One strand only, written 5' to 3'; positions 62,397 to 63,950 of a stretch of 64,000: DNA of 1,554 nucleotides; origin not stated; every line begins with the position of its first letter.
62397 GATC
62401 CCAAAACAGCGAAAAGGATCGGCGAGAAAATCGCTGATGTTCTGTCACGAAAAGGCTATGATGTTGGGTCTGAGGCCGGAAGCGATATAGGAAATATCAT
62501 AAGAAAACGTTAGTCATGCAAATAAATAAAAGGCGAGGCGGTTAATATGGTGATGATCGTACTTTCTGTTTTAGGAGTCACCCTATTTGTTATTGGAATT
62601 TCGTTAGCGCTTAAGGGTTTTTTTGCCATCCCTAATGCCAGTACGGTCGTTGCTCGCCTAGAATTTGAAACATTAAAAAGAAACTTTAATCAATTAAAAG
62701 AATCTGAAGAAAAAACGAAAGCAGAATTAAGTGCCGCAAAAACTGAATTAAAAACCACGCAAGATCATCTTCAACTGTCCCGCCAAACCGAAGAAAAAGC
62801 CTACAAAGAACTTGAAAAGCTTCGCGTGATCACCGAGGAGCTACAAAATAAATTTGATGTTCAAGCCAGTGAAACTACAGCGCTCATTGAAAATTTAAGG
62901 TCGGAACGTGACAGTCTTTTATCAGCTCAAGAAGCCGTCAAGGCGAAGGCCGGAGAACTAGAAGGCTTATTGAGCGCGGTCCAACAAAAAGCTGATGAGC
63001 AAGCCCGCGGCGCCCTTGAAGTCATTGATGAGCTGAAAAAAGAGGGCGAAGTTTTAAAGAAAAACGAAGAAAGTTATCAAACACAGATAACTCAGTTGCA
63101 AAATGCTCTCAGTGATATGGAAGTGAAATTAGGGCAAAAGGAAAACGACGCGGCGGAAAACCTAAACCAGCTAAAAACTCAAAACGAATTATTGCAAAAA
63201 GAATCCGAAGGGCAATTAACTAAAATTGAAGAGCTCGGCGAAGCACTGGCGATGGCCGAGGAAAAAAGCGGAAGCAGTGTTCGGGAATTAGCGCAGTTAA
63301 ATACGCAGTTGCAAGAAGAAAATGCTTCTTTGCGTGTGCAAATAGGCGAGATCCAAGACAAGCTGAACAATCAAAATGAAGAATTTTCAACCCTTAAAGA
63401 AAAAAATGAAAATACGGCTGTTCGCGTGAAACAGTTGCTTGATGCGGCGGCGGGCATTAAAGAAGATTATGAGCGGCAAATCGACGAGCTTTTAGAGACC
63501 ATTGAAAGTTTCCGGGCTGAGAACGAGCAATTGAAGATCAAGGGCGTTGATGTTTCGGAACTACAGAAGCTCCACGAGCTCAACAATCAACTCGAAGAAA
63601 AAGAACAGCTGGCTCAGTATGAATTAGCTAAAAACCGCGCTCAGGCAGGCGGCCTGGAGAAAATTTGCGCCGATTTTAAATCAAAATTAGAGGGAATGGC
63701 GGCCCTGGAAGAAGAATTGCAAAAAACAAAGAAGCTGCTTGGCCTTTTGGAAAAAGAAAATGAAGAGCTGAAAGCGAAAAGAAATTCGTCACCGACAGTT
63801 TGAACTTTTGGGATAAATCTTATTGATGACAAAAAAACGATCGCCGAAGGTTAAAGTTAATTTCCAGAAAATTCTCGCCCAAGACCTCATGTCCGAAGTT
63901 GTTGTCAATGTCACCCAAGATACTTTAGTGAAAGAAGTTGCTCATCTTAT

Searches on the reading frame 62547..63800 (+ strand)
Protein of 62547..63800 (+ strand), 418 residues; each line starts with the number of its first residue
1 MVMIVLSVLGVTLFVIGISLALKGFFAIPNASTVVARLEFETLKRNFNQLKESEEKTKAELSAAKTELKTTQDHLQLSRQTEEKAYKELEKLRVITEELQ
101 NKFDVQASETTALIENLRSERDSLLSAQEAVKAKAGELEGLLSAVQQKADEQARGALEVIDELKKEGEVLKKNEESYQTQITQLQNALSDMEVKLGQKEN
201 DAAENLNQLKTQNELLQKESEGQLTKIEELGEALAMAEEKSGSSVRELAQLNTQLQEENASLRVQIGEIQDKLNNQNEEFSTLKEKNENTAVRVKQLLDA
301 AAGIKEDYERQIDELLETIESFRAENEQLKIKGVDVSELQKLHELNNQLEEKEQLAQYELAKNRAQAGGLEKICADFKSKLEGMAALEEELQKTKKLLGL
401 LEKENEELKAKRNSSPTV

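Call 31: search_protein_families(library=pfam, max_evalue=1, proteins=[window:62547-63800:+])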
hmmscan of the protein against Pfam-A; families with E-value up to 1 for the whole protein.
window:62547-63800:+ (418 aa): 6 families
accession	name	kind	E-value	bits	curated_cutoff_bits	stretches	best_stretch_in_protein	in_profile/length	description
PF08614.16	ATG16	-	0.00058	20.5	33.7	1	201-331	26-165/200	Autophagy protein 16 (ATG16)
PF05852.16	DUF848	-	0.012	16.1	25.3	1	254-327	50-123/145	Gammaherpesvirus protein of unknown function (DUF848)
PF05791.16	Bacillus_HBL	-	0.023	15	29.1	1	217-295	97-175/177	Bacillus haemolytic enterotoxin (HBL)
PF13851.11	GAS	-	0.13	12.1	32.3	1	155-214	23-82/200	Growth-arrest specific micro-tubule binding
PF06005.17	ZapB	-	0.29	12.1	31.5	1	309-357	10-59/71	Cell division protein ZapB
PF25051.1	WHD_MCM8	-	0.31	11.5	26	1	144-180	43-79/80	MCM8 winged helix domain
